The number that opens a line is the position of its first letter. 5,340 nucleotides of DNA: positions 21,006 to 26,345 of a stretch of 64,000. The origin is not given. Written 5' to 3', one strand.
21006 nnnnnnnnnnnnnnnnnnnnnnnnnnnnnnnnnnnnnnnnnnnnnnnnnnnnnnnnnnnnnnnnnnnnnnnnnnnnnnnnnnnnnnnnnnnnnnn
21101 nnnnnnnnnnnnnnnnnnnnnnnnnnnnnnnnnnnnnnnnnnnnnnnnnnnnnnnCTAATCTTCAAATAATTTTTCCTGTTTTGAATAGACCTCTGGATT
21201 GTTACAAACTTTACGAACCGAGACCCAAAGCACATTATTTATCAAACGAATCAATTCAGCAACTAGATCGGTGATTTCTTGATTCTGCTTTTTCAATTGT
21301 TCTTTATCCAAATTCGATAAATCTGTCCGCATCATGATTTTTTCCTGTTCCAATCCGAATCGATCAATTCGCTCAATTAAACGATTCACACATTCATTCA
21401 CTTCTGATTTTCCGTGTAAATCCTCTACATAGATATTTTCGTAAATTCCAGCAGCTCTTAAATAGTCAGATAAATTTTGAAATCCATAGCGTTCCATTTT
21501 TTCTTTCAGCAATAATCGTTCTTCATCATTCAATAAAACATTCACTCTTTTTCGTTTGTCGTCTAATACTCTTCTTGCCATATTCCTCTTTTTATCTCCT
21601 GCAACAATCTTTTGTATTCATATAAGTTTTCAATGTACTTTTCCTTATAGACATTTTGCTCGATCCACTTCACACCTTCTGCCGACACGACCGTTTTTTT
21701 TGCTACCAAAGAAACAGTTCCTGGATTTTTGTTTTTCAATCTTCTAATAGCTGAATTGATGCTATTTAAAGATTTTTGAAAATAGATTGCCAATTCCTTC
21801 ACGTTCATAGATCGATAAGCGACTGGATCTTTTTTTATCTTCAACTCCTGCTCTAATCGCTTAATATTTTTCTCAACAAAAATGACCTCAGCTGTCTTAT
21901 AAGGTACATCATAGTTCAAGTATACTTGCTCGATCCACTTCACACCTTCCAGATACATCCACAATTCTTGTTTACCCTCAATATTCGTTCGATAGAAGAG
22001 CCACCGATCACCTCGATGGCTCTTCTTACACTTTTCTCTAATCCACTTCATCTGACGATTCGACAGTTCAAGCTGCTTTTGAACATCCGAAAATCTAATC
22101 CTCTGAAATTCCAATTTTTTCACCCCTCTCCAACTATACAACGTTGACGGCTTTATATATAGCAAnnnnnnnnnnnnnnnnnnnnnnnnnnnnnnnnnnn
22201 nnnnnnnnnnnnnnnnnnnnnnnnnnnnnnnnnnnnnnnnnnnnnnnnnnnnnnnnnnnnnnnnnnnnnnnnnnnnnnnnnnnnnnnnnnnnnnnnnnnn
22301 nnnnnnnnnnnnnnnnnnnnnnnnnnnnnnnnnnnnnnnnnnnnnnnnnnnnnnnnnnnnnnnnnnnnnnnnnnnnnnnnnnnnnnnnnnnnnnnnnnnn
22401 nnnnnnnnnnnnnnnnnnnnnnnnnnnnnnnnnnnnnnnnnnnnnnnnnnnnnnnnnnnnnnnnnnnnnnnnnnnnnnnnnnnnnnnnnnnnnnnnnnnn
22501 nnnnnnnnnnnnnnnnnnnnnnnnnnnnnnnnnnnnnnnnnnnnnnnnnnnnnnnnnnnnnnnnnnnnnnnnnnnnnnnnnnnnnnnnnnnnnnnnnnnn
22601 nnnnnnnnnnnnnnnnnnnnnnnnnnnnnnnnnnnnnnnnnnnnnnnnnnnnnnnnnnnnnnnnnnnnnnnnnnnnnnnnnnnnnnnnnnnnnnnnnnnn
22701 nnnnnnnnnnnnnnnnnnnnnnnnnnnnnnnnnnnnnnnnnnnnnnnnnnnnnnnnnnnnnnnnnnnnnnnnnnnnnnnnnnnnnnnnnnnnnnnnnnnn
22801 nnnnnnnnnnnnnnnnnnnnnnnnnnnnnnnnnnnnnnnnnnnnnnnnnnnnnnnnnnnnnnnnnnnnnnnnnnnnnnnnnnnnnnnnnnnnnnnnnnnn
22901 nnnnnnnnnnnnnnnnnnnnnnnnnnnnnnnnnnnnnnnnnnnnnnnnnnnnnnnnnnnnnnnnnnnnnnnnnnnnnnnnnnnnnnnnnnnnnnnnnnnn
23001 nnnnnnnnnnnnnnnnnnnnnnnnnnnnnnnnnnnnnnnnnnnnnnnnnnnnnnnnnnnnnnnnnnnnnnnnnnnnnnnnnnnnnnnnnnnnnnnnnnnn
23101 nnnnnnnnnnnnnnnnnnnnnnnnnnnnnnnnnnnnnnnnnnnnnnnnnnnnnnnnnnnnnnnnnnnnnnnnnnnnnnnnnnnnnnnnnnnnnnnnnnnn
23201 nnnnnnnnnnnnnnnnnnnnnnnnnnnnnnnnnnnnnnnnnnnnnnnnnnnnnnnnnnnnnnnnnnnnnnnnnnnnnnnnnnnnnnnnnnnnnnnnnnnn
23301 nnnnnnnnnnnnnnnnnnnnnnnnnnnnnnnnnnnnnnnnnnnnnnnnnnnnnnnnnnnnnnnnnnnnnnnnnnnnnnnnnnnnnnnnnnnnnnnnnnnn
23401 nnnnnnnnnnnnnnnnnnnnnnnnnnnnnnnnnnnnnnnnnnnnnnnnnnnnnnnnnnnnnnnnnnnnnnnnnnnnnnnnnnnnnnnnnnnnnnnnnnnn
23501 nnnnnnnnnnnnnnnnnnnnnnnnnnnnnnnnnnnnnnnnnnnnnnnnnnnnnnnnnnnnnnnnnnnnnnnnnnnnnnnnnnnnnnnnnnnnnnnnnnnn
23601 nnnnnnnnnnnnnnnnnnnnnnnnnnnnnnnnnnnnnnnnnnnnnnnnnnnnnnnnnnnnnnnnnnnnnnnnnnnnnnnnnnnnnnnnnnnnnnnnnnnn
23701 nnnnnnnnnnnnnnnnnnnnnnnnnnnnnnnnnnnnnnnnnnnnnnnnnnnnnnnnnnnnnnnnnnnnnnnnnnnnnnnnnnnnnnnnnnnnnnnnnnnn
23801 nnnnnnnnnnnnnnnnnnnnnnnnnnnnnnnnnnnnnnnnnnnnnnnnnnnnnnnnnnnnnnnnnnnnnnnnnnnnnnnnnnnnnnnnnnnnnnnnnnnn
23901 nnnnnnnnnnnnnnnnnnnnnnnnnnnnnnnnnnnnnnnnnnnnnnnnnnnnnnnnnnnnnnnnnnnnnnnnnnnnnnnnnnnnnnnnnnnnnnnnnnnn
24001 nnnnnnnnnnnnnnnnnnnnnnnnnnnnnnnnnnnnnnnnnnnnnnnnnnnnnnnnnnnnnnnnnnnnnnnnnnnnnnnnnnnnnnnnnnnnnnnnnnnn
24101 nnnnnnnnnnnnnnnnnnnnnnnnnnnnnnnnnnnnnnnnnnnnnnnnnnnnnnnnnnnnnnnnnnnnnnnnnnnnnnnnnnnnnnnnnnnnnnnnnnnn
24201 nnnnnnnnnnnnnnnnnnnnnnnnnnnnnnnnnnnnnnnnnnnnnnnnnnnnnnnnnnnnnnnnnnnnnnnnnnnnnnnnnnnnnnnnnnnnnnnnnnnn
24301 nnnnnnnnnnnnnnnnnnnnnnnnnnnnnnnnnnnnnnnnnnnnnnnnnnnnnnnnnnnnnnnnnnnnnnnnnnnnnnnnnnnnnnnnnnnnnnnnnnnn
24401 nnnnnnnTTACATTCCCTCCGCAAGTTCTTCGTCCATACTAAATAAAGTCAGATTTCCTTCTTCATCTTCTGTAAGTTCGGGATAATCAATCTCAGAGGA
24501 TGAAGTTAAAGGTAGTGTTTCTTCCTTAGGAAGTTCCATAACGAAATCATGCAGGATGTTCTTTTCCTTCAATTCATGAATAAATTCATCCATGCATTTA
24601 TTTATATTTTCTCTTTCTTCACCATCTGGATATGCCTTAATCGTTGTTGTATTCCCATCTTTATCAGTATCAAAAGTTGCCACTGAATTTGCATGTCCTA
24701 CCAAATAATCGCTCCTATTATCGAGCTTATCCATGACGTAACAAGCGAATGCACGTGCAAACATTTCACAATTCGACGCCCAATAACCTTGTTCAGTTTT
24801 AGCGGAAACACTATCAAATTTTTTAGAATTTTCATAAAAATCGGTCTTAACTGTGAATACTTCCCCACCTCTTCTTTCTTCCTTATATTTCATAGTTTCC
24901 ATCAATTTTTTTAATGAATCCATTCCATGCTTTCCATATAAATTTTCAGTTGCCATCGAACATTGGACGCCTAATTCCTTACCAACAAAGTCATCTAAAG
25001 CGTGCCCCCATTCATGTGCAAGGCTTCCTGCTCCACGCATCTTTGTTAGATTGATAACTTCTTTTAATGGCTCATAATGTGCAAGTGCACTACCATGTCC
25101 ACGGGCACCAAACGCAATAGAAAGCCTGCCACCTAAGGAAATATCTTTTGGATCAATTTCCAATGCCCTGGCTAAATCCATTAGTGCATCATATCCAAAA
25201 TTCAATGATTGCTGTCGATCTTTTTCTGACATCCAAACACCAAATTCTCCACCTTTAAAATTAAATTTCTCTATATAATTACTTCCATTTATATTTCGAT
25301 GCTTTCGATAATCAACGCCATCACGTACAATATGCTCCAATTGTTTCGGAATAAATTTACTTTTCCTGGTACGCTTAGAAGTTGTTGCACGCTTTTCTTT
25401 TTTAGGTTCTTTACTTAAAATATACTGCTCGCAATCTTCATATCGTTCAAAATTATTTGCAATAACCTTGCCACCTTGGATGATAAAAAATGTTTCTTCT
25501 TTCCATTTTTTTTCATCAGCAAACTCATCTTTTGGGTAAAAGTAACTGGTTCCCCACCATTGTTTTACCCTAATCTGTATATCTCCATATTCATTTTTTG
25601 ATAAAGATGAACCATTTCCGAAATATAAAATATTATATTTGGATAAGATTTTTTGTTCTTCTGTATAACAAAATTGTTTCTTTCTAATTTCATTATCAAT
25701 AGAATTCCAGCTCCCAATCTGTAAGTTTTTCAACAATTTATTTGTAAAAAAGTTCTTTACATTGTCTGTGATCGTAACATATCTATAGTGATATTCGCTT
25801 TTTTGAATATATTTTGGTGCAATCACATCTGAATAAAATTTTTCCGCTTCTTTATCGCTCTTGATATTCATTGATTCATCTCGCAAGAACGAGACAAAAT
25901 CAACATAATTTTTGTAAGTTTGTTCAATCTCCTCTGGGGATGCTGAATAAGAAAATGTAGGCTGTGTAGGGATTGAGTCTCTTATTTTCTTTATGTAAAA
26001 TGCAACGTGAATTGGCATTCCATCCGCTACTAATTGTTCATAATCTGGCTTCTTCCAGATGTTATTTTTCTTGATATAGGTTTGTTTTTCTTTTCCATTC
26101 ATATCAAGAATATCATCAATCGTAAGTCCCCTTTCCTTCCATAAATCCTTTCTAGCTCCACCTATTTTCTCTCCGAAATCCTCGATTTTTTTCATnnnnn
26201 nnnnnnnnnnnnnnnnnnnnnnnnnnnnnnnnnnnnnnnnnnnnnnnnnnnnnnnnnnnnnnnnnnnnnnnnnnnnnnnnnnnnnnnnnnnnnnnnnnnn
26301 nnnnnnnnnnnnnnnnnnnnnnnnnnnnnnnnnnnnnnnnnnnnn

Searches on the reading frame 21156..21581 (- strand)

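Call 25: search_protein_families(library=pfam, proteins=[window:21156-21581:-], max_evalue=0.01)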
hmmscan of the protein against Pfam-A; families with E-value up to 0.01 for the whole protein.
window:21156-21581:- (141 aa): 2 families
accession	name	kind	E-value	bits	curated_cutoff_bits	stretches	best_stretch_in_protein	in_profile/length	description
PF21983.2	NikA-like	-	5.4e-06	26.9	27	1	9-51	3-44/72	Mobilization protein NikA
PF09968.15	DUF2202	-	0.0031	17.8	22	0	62-135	72-148/162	Uncharacterized protein domain (DUF2202)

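Call 119: search_protein_families(library=ncbifam, proteins=[window:21156-21581:-], max_evalue=0.05)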
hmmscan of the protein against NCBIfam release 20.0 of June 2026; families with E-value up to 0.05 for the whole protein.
window:21156-21581:- (141 aa): 1 family
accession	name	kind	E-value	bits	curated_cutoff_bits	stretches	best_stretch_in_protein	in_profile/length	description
NF035921.1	staph_coagu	equivalog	0.0041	16.2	400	1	20-113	95-197/520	staphylocoagulase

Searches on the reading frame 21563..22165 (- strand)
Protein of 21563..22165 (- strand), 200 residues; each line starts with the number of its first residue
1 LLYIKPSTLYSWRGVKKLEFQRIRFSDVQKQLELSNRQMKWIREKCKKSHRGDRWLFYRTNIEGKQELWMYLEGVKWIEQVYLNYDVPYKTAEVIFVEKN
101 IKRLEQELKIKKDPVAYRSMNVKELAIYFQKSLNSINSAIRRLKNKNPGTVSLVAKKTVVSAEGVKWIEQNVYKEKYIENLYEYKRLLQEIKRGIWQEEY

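Call 8: search_protein_families(library=pfam, proteins=[window:21563-22165:-], max_evalue=0.001)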
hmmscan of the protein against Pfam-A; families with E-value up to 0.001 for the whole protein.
window:21563-22165:- (200 aa): 0 families

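Call 46: search_protein_families(library=pfam, proteins=[window:21563-22165:-], max_evalue=10)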
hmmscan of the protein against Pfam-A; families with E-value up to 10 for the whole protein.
window:21563-22165:- (200 aa): 2 families
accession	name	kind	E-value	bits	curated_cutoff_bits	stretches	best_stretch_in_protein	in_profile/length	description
PF17956.6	NAPRTase_C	-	0.0035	18.2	23.3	1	82-153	33-103/111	Nicotinate phosphoribosyltransferase C-terminal domain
PF25481.1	Nucleoprot-TPR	-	0.51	10.9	27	1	96-144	19-67/80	Nucleoprotein TPR-like domain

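Call 119: search_protein_families(library=ncbifam, proteins=[window:21563-22165:-], max_evalue=0.05)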
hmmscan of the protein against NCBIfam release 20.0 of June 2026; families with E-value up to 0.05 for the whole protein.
window:21563-22165:- (200 aa): 1 family
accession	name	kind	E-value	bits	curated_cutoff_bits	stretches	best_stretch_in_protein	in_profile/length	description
NF047377.1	heat_HspR_dupli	exception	0.018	14.6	300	1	96-191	85-182/214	heat shock protein transcriptional repressor HspR, fused homodimer type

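Call 120: search_solved_structures(query=window:21563-22165:-, max_evalue=1)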
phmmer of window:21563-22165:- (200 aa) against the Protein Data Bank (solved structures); distinct sequences matched with E-value up to 1: 1.
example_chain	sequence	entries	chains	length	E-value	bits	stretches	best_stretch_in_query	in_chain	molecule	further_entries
2f40_A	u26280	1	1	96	0.11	15.4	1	49-126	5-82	hypothetical protein PF1455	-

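Call 121: find_homologous_proteins(query=window:21563-22165:-, max_evalue=0.001)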
Query window:21563-22165:- (200 aa): 9 proteins with E <= 0.001 among 65 candidates.
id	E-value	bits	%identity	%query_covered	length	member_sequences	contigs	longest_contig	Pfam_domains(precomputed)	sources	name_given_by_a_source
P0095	4.8e-119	413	99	96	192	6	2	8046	-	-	-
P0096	1.3e-98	346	88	92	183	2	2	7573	-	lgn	-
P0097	2.0e-83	297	73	92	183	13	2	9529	-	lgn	-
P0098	3.6e-82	293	74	92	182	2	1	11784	-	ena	-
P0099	4.9e-81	289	73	89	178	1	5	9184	-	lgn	-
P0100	4.4e-80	286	74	89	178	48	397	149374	-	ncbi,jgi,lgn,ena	jgi:hypothetical protein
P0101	3.6e-78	280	72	89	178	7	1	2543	-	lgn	-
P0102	3.5e-76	273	70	92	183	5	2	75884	-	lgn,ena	-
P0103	7.7e-66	239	72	78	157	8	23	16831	-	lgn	-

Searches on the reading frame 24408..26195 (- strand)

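Call 8: search_protein_families(library=pfam, proteins=[window:24408-26195:-], max_evalue=0.001)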
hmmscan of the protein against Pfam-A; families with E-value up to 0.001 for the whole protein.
window:24408-26195:- (595 aa): 1 family
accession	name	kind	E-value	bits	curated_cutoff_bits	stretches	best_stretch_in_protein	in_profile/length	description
PF18796.6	LPD1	-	6.3e-21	74.6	27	1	466-545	4-77/78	Large polyvalent protein-associated domain 1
